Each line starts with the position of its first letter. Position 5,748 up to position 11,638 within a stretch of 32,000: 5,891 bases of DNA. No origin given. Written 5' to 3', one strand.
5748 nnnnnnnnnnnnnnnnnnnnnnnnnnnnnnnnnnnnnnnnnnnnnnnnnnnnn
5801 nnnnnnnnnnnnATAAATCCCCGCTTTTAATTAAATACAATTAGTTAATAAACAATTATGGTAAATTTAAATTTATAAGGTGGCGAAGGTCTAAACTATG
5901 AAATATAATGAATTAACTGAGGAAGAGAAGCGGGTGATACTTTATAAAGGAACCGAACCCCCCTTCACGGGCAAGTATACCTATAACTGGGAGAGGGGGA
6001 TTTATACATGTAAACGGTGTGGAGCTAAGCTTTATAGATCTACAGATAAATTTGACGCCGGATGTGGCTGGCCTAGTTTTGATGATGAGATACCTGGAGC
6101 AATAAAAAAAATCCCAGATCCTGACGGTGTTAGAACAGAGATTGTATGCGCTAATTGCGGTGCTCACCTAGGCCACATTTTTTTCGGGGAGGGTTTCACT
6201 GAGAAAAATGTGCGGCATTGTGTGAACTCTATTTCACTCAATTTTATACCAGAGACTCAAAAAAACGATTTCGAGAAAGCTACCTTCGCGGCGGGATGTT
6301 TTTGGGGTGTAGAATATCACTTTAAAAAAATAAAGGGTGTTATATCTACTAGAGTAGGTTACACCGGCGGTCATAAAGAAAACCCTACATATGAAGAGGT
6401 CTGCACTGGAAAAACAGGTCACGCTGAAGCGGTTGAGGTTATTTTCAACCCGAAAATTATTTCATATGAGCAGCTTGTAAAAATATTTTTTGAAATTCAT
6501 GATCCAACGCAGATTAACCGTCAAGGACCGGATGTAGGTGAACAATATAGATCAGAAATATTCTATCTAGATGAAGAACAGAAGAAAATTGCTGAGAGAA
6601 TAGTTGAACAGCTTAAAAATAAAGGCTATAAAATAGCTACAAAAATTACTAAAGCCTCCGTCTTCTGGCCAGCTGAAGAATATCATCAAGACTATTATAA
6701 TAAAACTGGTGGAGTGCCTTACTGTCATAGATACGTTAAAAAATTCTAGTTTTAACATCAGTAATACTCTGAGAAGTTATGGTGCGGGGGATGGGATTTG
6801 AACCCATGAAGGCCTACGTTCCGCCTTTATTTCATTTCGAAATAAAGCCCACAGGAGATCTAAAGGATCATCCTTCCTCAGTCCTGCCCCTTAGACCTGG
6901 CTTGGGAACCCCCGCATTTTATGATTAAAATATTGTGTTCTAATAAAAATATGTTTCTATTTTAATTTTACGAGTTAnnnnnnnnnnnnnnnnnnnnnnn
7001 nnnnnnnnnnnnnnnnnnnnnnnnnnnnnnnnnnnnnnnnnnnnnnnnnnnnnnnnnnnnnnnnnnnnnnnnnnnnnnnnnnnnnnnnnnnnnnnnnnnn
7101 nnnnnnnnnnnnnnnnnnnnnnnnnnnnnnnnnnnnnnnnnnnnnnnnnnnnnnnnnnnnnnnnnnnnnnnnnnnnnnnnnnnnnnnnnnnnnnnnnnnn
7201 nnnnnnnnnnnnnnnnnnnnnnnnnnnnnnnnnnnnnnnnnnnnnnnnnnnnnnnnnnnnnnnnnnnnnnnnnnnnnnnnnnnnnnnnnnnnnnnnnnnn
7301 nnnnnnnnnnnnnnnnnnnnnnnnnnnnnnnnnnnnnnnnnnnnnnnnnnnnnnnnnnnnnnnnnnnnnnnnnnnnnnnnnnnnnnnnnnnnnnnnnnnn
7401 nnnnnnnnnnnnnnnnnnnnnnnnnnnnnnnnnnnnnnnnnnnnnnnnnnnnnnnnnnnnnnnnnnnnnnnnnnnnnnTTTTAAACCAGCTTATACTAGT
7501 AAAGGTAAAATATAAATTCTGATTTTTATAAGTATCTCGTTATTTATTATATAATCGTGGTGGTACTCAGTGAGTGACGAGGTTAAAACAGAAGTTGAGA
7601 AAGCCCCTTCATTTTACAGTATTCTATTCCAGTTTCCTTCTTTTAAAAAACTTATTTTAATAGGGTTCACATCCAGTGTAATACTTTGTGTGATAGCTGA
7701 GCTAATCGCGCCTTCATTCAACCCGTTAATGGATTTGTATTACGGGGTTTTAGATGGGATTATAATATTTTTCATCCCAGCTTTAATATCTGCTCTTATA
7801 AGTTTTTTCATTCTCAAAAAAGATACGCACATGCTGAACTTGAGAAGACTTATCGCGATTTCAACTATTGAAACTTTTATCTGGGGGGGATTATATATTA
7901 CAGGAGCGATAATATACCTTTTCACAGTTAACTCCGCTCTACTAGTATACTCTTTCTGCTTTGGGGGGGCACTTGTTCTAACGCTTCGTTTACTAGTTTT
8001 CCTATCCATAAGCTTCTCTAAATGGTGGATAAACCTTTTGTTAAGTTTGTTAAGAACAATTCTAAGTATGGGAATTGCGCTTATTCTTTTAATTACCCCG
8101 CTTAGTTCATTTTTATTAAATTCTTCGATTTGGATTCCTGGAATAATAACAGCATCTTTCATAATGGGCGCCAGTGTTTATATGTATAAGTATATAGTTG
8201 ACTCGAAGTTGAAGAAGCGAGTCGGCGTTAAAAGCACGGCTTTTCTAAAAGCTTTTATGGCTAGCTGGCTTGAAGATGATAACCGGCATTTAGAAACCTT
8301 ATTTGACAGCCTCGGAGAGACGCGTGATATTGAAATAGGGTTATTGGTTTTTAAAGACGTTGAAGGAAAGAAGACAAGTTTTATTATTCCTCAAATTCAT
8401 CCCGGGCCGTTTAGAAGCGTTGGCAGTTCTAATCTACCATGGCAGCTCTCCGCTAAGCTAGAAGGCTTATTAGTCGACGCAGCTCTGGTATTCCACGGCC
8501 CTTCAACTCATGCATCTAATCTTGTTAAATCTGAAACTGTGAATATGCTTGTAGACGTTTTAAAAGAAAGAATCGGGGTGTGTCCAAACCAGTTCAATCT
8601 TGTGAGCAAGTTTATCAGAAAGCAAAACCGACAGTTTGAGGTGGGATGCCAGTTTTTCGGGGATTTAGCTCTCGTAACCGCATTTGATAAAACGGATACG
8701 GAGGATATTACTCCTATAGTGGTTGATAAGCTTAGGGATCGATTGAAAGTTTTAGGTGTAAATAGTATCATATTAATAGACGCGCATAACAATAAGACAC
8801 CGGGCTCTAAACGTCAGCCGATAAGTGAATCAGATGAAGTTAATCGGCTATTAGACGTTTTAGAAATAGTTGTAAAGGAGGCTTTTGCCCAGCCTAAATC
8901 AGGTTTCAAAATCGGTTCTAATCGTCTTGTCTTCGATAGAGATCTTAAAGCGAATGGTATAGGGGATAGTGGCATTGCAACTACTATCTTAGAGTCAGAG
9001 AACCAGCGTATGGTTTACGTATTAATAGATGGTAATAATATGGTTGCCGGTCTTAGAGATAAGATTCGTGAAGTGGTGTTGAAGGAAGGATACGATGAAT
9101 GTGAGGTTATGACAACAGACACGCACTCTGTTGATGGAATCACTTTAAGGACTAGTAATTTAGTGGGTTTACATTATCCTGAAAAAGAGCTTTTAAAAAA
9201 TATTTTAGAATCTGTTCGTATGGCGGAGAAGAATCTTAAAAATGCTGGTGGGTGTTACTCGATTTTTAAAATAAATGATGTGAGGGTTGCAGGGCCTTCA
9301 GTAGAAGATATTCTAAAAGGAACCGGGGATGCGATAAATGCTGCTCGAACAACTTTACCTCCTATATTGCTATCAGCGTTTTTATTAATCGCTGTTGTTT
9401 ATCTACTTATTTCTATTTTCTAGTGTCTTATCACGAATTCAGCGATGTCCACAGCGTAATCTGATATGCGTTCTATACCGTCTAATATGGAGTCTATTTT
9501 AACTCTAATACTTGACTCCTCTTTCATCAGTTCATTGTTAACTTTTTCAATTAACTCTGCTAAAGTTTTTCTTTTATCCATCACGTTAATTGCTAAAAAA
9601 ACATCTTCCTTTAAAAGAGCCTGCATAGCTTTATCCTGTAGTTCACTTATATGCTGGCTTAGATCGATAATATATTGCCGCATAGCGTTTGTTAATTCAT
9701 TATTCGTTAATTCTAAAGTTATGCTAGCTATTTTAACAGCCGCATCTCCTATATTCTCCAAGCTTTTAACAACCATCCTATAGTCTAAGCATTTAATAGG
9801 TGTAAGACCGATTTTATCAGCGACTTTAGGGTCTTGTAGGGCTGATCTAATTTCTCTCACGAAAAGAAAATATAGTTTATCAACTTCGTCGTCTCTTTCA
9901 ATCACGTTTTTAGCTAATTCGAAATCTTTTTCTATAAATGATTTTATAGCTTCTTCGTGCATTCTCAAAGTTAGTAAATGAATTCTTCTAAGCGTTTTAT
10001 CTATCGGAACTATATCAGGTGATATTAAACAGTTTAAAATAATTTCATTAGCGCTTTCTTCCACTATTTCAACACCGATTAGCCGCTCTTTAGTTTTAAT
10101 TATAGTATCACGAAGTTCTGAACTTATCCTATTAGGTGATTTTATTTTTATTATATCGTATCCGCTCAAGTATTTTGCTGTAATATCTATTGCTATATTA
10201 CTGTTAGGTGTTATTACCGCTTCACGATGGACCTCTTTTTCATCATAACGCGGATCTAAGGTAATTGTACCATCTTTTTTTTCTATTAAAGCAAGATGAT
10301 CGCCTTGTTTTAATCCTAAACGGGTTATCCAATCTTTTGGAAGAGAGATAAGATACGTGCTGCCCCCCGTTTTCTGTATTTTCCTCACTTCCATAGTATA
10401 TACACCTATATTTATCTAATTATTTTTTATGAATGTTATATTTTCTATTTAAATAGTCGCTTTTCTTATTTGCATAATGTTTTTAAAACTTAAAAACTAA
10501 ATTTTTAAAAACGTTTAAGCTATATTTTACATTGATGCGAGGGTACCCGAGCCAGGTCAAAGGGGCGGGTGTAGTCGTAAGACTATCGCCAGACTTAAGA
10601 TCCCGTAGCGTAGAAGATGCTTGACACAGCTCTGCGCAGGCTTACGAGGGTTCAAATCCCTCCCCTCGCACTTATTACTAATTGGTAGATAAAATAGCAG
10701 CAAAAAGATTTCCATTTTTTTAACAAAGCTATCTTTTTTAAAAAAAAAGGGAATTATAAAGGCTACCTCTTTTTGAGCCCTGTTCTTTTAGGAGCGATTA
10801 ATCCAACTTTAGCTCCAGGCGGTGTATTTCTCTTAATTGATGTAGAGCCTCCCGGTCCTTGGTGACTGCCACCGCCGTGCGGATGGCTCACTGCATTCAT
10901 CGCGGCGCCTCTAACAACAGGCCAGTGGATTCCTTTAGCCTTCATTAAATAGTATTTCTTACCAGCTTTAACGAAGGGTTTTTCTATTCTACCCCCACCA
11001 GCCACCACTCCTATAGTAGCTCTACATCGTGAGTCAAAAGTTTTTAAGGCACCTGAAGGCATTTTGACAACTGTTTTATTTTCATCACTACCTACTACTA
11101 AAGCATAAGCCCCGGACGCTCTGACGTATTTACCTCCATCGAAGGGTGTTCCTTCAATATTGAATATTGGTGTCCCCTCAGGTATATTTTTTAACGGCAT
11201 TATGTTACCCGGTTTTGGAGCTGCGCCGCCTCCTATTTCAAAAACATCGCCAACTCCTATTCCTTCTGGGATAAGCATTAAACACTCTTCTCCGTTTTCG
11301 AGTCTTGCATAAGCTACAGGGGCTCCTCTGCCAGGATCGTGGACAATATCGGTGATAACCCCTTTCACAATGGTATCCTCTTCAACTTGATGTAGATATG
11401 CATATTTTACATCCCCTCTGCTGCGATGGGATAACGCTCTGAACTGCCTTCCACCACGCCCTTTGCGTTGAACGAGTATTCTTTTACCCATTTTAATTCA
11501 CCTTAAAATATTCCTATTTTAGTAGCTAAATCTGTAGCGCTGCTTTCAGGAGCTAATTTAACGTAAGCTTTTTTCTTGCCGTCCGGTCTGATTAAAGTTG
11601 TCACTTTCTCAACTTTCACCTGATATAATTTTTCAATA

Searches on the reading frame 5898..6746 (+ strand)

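Call 27: search_protein_families(library=pfam, proteins=[window:5898-6746:+], max_evalue=0.001)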
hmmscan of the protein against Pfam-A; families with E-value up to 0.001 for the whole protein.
window:5898-6746:+ (283 aa): 3 families
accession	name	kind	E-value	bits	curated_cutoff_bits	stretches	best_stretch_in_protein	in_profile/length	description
PF01625.27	PMSR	-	3e-66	222.8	23.7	1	127-277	1-153/153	Peptide methionine sulfoxide reductase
PF01641.26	SelR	-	1e-41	142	24.9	1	6-118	1-116/116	SelR domain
PF08271.17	Zn_Ribbon_TF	-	0.00042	20.2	29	0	28-45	12-29/43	TFIIB zinc-binding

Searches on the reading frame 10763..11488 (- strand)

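Call 10: search_protein_families(library=pfam, proteins=[window:10763-11488:-], max_evalue=0.001)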
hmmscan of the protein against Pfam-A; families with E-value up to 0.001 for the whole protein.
window:10763-11488:- (241 aa): 2 families
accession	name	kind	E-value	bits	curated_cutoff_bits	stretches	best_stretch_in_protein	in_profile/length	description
PF03947.24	Ribosomal_L2_C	-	7.7e-45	152.5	33.7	1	92-222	1-120/126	Ribosomal Proteins L2, C-terminal domain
PF00181.30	Ribosomal_L2_N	-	0.00022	21.6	23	0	28-82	20-74/77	Ribosomal Proteins L2, RNA binding N-terminal domain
